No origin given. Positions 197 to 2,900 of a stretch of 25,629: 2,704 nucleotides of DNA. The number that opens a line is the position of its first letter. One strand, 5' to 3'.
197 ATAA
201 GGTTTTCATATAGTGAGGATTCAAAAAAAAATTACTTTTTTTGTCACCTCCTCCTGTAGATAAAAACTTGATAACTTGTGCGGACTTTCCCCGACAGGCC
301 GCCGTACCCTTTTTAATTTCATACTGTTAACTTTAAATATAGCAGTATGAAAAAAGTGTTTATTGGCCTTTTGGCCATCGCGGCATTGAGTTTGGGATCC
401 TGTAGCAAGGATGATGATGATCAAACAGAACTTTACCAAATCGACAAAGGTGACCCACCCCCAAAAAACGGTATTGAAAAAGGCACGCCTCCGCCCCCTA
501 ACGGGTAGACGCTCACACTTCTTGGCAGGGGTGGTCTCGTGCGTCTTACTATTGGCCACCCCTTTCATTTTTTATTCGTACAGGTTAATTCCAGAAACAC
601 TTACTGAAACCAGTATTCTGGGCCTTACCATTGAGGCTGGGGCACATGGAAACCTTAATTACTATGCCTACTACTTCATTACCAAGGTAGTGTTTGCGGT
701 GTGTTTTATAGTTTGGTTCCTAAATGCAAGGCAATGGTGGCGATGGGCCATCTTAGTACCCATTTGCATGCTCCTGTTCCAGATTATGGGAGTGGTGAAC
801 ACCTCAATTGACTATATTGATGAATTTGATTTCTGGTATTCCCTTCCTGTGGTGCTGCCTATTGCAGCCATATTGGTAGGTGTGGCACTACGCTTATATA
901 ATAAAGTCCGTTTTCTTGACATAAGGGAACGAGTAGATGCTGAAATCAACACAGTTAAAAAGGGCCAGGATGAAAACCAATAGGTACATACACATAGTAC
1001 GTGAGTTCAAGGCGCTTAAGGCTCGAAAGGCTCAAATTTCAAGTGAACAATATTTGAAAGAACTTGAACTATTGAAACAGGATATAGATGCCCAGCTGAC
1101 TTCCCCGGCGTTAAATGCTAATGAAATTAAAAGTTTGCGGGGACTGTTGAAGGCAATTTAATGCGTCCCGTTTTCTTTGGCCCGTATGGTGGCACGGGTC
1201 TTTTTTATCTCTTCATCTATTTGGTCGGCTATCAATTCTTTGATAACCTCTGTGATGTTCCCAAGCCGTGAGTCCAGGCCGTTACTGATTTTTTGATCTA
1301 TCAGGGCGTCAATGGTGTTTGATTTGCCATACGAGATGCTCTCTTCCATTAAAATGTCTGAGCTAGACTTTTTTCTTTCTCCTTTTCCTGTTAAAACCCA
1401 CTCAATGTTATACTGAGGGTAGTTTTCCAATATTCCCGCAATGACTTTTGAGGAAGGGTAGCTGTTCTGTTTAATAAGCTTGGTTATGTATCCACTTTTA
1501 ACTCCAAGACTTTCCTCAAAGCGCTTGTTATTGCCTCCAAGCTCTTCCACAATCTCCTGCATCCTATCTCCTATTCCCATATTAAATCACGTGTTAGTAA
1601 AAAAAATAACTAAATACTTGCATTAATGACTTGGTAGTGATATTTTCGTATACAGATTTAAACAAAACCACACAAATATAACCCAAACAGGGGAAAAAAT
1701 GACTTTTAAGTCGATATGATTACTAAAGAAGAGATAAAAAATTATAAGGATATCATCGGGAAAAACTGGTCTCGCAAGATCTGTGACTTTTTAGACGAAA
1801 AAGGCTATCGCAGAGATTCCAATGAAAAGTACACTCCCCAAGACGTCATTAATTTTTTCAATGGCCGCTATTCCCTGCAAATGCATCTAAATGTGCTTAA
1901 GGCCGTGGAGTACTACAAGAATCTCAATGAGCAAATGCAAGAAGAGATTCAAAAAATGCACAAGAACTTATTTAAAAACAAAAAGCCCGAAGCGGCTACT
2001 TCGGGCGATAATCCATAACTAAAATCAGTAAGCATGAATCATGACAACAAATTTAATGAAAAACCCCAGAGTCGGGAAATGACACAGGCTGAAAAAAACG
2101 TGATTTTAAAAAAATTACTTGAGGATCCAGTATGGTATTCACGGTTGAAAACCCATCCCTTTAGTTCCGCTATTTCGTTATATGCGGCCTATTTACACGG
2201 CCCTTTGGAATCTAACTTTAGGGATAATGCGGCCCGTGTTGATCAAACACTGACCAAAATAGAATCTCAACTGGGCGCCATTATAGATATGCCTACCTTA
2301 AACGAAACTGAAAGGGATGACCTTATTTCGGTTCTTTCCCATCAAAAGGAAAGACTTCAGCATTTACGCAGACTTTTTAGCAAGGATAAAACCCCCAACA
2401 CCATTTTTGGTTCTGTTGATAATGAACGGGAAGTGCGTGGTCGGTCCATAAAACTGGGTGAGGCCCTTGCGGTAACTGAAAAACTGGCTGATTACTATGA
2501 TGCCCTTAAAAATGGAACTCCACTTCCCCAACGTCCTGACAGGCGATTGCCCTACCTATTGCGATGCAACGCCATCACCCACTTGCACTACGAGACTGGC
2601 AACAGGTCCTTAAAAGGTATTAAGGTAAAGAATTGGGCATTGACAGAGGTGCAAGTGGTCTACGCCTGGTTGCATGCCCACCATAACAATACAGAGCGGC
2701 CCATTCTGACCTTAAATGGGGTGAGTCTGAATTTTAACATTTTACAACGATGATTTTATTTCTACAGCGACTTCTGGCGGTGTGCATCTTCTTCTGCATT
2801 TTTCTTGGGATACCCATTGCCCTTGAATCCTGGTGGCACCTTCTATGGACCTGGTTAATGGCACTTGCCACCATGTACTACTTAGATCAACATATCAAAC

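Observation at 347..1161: Unannotated repeat-bearing lipopeptide + 4-TM protein + small helical protein next to the repressor: candidate peptide-signalling or exclusion module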

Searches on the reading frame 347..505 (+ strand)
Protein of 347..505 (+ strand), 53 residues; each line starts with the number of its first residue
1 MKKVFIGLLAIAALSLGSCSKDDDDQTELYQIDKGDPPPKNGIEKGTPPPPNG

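Call 7: search_protein_families(library=pfam, proteins=[window:347-505:+], max_evalue=0.1)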
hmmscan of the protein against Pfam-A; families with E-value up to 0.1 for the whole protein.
window:347-505:+ (53 aa): 2 families
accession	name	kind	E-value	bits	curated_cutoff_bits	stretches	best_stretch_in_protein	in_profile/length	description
PF08139.17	LPAM_1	-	0.0071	17.2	20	1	1-15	1-15/18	Prokaryotic membrane lipoprotein lipid attachment site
PF16342.10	DUF4972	-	0.081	13.2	28.8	1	2-26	8-33/128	Domain of unknown function (DUF4972)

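Call 8: search_protein_families(library=phrogs, proteins=[window:347-505:+], max_evalue=0.1)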
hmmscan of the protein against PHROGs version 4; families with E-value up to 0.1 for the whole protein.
window:347-505:+ (53 aa): 8 families
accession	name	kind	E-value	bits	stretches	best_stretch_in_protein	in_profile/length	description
phrog_25477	-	unknown function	0.015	16.6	1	1-28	1-27/162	-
phrog_8801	-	unknown function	0.028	16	1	1-29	1-28/94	-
phrog_8372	-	unknown function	0.047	14.6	1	1-23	1-22/58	-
phrog_5610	-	unknown function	0.047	14.2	1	1-27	1-26/316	-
phrog_31019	-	unknown function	0.058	14.3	1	1-26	1-26/148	-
phrog_33742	-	unknown function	0.065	14.2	1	1-14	9-22/39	-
phrog_3224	-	unknown function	0.079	14.1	1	1-34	2-35/96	-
phrog_11767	-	unknown function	0.083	14.2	1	2-25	4-29/89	-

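Call 24: search_protein_families(library=ncbifam, proteins=[window:347-505:+], max_evalue=0.1)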
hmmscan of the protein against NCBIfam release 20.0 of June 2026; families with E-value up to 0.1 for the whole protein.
window:347-505:+ (53 aa): 8 families
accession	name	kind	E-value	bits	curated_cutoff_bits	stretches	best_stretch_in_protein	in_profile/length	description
NF050142.1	PG1828_fam_lipo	equivalog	1.5e-06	28.8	50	1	1-25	1-25/59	PG1828 family lipoprotein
NF033802.1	AimP_fam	subfamily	0.0037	17.4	35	1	1-17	1-17/43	lysogeny pheromone AimP family peptide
NF052634.1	Riean_0653_fam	subfamily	0.017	16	57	1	1-28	1-26/176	Riean_0653 family protein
NF045774.1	cytochro_C551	exception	0.019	14.9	118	1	1-29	1-29/110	cytochrome c551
NF053691.1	BamM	equivalog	0.022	13.8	315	1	5-29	6-30/376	BamM family beta-barrel-assembly machinery protein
NF047408.1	SA0632_fam_LP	equivalog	0.027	14.1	70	1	1-29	1-27/68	SA0632 family lipoprotein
NF038041.1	fim_Mfa1_fam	subfamily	0.027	13.7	130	1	1-27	2-28/495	Mfa1 family fimbria major subunit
NF051862.1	BT4005_BT4719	subfamily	0.04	13.7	60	1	3-33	5-35/211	NigD1/NigD2 family lipoprotein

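Call 60: search_protein_families(library=padloc, proteins=[window:347-505:+], max_evalue=0.1)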
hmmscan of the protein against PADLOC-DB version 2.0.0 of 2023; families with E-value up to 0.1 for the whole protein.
window:347-505:+ (53 aa): 0 families

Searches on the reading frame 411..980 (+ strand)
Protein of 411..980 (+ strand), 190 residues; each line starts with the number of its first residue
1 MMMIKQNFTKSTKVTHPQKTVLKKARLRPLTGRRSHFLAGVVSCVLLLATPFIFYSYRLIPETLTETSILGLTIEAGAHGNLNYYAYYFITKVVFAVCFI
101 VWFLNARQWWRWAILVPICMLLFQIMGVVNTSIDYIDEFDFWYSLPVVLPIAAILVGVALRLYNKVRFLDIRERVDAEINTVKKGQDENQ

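Call 7: search_protein_families(library=pfam, proteins=[window:522-980:+], max_evalue=0.1)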
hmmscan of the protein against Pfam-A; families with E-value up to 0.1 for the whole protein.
window:522-980:+ (153 aa): 1 family
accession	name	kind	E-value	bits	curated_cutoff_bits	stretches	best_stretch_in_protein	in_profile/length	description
PF03419.18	Peptidase_U4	-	0.059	13.1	28.4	1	44-142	54-152/284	Sporulation factor SpoIIGA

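Call 8: search_protein_families(library=phrogs, proteins=[window:522-980:+], max_evalue=0.1)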
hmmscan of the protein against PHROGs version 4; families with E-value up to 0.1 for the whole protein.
window:522-980:+ (153 aa): 0 families

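Call 14: find_homologous_proteins(query=window:522-980:+)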
Query window:522-980:+ (153 aa): 63 proteins with E <= 0.001 among 124 candidates.
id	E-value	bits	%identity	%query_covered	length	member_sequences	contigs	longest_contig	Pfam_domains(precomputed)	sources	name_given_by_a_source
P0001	3.4e-96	337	99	100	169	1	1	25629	-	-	-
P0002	1.4e-58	215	66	95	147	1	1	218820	-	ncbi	-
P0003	4.7e-52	194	59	96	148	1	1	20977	-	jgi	-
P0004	8.9e-52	193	57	96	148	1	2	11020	-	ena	-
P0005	9.9e-52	193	59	93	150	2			-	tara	tara:strand:+ start:363 stop:815 length:453 start_codon:yes stop_codon:yes gene_type:complete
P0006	1.0e-51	193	57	95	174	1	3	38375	-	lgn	-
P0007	3.6e-51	191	58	93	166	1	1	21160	-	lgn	-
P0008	5.5e-51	191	58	95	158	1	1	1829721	-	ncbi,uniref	ncbi:hypothetical protein [Flagellimonas sp.]|uniref:hypothetical protein n=1 Tax=Flagellimonas sp. 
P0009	8.7e-51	190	55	95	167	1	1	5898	-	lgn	-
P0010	1.1e-50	190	56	95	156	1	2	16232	-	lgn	-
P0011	2.3e-50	189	58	94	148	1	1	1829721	-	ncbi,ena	-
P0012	2.5e-50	188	57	95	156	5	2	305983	-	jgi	-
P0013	5.9e-49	184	57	88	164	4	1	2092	-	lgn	-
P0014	6.3e-49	184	57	97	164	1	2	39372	-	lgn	-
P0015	1.3e-48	183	55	94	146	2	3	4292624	-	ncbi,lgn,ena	-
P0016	1.8e-48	182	51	98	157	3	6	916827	-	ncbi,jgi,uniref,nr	ncbi:hypothetical protein [Allomuricauda sp. ARW1Y1]|jgi:hypothetical protein|uniref:hypothetical pr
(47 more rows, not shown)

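Call 24: search_protein_families(library=ncbifam, proteins=[window:522-980:+], max_evalue=0.1)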
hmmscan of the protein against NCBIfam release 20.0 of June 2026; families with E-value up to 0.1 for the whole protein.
window:522-980:+ (153 aa): 1 family
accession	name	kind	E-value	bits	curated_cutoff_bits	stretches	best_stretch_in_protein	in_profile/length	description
NF047770.1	LBF_2127_lipo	equivalog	0.087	12.5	150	1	93-117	90-114/183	LBF_2127 family putative lipoprotein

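Call 31: find_encoding_contigs(protein=P0002, flank=6000, max_places=2)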
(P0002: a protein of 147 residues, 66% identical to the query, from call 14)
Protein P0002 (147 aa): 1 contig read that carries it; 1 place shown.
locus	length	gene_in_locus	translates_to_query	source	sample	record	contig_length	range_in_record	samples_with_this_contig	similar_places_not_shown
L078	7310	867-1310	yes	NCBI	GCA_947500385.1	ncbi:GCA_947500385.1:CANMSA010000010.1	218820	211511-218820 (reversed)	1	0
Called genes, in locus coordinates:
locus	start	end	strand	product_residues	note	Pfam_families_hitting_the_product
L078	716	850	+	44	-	-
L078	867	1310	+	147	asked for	-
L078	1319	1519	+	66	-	-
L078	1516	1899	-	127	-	-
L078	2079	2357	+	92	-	-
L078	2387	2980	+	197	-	PF00196:GerE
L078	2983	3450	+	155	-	-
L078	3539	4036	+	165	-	PF07799:DUF1643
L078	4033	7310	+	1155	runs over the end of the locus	PF01807:Zn_ribbon_DnaG, PF08275:DNAG_N, PF01751:Toprim, PF13155:Toprim_2, PF13362:Toprim_3 (weak), PF13662:Toprim_4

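Call 32: find_encoding_contigs(protein=P0016, flank=6000, max_places=2)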
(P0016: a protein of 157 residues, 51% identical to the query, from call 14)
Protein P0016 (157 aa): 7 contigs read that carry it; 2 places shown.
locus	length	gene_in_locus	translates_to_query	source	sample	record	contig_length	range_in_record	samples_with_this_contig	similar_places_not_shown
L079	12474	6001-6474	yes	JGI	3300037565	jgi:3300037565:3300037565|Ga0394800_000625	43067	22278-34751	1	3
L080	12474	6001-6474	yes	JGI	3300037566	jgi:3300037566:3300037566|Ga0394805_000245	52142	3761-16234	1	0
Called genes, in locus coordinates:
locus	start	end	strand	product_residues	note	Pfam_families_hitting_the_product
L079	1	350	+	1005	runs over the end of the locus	PF10145:PhageMin_Tail (weak)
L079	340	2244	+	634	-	-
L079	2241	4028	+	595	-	-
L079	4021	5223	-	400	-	PF17293:Arm-DNA-bind_5, PF13102:Phage_int_SAM_5, PF00589:Phage_integrase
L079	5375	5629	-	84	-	-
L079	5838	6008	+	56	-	-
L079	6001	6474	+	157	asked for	-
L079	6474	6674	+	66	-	-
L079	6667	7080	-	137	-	-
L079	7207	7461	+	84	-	-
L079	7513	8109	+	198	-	-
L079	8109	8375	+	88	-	-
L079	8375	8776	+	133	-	-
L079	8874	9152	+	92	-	-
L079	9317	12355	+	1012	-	PF01807:Zn_ribbon_DnaG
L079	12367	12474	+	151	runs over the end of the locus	-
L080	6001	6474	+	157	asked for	-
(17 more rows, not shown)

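Call 60: search_protein_families(library=padloc, proteins=[window:411-980:+], max_evalue=0.1)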
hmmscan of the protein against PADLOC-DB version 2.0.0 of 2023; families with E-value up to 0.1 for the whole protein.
window:411-980:+ (190 aa): 0 families

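Call 63: search_protein_families(library=pfam, proteins=[L079:5378-5629:-, L079:7207-7458:+, L079:7513-8106:+, L078:2387-2977:+], max_evalue=0.05)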
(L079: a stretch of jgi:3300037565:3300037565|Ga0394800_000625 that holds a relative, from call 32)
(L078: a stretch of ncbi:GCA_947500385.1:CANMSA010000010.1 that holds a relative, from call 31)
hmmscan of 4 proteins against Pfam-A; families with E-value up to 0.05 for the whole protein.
L079:5378-5629:- (84 aa): 0 families

L079:7207-7458:+ (84 aa): 0 families

L079:7513-8106:+ (198 aa): 2 families
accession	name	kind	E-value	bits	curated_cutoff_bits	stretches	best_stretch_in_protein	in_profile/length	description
PF00196.25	GerE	-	0.0001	22.3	23.5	1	142-190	8-56/57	Bacterial regulatory proteins, luxR family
PF02319.26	E2F_TDP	-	0.021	15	25.7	1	157-190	22-55/65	E2F/DP family winged-helix DNA-binding domain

L078:2387-2977:+ (197 aa): 2 families
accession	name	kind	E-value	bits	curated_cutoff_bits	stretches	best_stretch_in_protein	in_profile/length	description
PF00196.25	GerE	-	7.1e-08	32.4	23.5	1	137-185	2-50/57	Bacterial regulatory proteins, luxR family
PF24708.1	Lip_C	-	0.021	14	27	1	76-152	50-125/380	Lipase-like, C-terminal domain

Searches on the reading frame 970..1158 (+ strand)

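Call 7: search_protein_families(library=pfam, proteins=[window:970-1158:+], max_evalue=0.1)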
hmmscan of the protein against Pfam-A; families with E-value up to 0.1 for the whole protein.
window:970-1158:+ (63 aa): 0 families

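Call 8: search_protein_families(library=phrogs, proteins=[window:970-1158:+], max_evalue=0.1)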
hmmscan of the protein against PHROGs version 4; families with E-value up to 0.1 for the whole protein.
window:970-1158:+ (63 aa): 1 family
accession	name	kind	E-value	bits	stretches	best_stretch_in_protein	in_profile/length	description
phrog_20584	-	unknown function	0.018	16.1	1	26-41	10-25/53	-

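Call 24: search_protein_families(library=ncbifam, proteins=[window:970-1158:+], max_evalue=0.1)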
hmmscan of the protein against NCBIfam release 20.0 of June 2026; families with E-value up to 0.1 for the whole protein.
window:970-1158:+ (63 aa): 0 families

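Call 60: search_protein_families(library=padloc, proteins=[window:970-1158:+], max_evalue=0.1)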
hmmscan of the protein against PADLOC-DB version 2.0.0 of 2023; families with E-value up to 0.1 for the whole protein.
window:970-1158:+ (63 aa): 0 families

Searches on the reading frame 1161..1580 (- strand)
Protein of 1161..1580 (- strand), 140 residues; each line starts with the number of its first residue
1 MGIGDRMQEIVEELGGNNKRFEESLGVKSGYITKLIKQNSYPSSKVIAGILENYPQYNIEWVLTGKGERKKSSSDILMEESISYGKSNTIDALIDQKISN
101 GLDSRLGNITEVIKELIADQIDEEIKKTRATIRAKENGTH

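Call 7: search_protein_families(library=pfam, proteins=[window:1161-1580:-], max_evalue=0.1)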
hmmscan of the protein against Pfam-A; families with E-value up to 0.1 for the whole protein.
window:1161-1580:- (140 aa): 3 families
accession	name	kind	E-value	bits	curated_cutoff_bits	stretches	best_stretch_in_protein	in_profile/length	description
PF12844.13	HTH_19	-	0.00098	19.4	30.2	1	6-68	3-64/64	Helix-turn-helix domain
PF01381.28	HTH_3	-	0.039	14.4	23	0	9-59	3-52/55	Helix-turn-helix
PF25812.1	RAD24_helical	-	0.067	13.8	27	0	28-59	26-57/121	Checkpoint protein RAD24-like, helical bundle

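Call 8: search_protein_families(library=phrogs, proteins=[window:1161-1580:-], max_evalue=0.1)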
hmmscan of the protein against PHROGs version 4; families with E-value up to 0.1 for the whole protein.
window:1161-1580:- (140 aa): 9 families
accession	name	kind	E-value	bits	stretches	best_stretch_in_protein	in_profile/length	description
phrog_4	-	transcription regulation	1.2e-05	25.5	1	2-108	136-228/400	transcriptional repressor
phrog_8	-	transcription regulation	3.4e-05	24.4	1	3-122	162-260/346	transcriptional regulator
phrog_147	-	transcription regulation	0.00019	22.8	1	1-66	3-70/100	transcriptional regulator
phrog_14344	-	DNA, RNA and nucleotide metabolism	0.0039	18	1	58-127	169-237/262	nucleotidyltransferase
phrog_2328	-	transcription regulation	0.0079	17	1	3-70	16-82/128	transcriptional repressor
phrog_6378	-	unknown function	0.045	14.8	1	3-79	9-84/131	-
phrog_4779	-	transcription regulation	0.054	15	0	4-40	4-40/98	transcriptional regulator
phrog_3642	-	DNA, RNA and nucleotide metabolism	0.077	13.9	0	7-58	12-64/79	HTH DNA binding protein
phrog_9710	-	unknown function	0.083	14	0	53-72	66-85/95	-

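Call 24: search_protein_families(library=ncbifam, proteins=[window:1161-1580:-], max_evalue=0.1)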
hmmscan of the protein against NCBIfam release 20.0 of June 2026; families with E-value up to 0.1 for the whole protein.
window:1161-1580:- (140 aa): 1 family
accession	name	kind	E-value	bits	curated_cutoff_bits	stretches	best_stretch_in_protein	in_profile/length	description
NF041246.1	T6SS_IglH_TssF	exception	0.045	12.6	75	1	25-123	298-390/464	type VI secretion system baseplate subunit TssF/IglH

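Call 60: search_protein_families(library=padloc, proteins=[window:1161-1580:-], max_evalue=0.1)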
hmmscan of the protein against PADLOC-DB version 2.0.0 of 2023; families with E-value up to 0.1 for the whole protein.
window:1161-1580:- (140 aa): 2 families
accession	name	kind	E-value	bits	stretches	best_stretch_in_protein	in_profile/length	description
PDLC00127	GajB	-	3.2e-05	20.7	1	3-103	237-336/594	UrvD helicase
PDLC00133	GajB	-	0.018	12.1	1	3-103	238-337/382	UrvD helicase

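Call 78: find_homologous_proteins(query=window:1161-1580:-)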
Query window:1161-1580:- (140 aa): 1 proteins with E <= 0.001 among 13 candidates.
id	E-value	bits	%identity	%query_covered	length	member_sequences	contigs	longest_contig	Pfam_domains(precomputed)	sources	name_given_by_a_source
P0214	3.6e-82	291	100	100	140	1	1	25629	-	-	-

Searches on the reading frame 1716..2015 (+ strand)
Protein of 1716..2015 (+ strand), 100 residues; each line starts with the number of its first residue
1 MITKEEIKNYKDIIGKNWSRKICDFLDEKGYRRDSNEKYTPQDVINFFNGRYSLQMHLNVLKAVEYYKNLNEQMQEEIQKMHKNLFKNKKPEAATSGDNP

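Call 7: search_protein_families(library=pfam, proteins=[window:1716-2015:+], max_evalue=0.1)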
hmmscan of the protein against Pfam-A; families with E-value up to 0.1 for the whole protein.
window:1716-2015:+ (100 aa): 1 family
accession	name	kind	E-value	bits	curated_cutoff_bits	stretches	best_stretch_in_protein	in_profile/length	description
PF14778.11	ODR4-like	-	0.011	15.1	24.5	1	15-88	129-203/375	Odorant response abnormal 4-like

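Call 8: search_protein_families(library=phrogs, proteins=[window:1716-2015:+], max_evalue=0.1)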
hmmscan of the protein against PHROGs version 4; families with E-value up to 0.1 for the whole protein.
window:1716-2015:+ (100 aa): 3 families
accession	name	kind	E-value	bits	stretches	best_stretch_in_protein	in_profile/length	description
phrog_11837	-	unknown function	0.0042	18.3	1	34-92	36-93/121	-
phrog_13512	-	transcription regulation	0.041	14.7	1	41-95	90-141/178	transcriptional regulator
phrog_22039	-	unknown function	0.063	14.6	0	2-40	53-90/100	-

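Call 24: search_protein_families(library=ncbifam, proteins=[window:1716-2015:+], max_evalue=0.1)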
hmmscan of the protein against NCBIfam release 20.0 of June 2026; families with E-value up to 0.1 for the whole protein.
window:1716-2015:+ (100 aa): 2 families
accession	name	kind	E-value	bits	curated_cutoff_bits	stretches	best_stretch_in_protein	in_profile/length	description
NF005250.0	PRK06761.1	equivalog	0.01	14.8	270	1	16-86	206-273/282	hypothetical protein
NF053546.1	violacein_VioA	equivalog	0.042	13.1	600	1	13-73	22-81/411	flavin-dependent violacein biosynthesis tryptophan-2 monooxygenase VioA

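Call 60: search_protein_families(library=padloc, proteins=[window:1716-2015:+], max_evalue=0.1)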
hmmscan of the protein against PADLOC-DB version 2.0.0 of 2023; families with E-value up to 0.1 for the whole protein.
window:1716-2015:+ (100 aa): 1 family
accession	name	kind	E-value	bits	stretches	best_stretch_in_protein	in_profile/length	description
PDLC03733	oMTase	-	0.012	12.4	1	3-82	226-304/476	orphan methyltransferase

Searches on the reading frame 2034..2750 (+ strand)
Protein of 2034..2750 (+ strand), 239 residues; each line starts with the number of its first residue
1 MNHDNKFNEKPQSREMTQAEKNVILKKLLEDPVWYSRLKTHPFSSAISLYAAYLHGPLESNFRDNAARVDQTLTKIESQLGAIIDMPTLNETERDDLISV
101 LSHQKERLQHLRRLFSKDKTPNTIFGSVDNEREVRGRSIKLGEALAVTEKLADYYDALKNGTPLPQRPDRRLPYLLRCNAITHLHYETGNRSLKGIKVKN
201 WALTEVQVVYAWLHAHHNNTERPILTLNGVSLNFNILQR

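Call 7: search_protein_families(library=pfam, proteins=[window:2034-2750:+], max_evalue=0.1)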
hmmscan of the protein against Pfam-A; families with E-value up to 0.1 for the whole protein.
window:2034-2750:+ (239 aa): 2 families
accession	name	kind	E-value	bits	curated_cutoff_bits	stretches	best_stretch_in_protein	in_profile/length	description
PF01544.23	CorA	-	0.0046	16.8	27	1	62-159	116-212/292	CorA-like Mg2+ transporter protein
PF09491.16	RE_AlwI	-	0.024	14.1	23.1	1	19-112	174-261/441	AlwI restriction endonuclease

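Call 8: search_protein_families(library=phrogs, proteins=[window:2034-2750:+], max_evalue=0.1)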
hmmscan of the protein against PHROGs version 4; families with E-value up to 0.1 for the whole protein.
window:2034-2750:+ (239 aa): 0 families

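Call 60: search_protein_families(library=padloc, proteins=[window:2034-2750:+], max_evalue=0.1)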
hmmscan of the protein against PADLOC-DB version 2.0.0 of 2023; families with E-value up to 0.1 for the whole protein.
window:2034-2750:+ (239 aa): 0 families
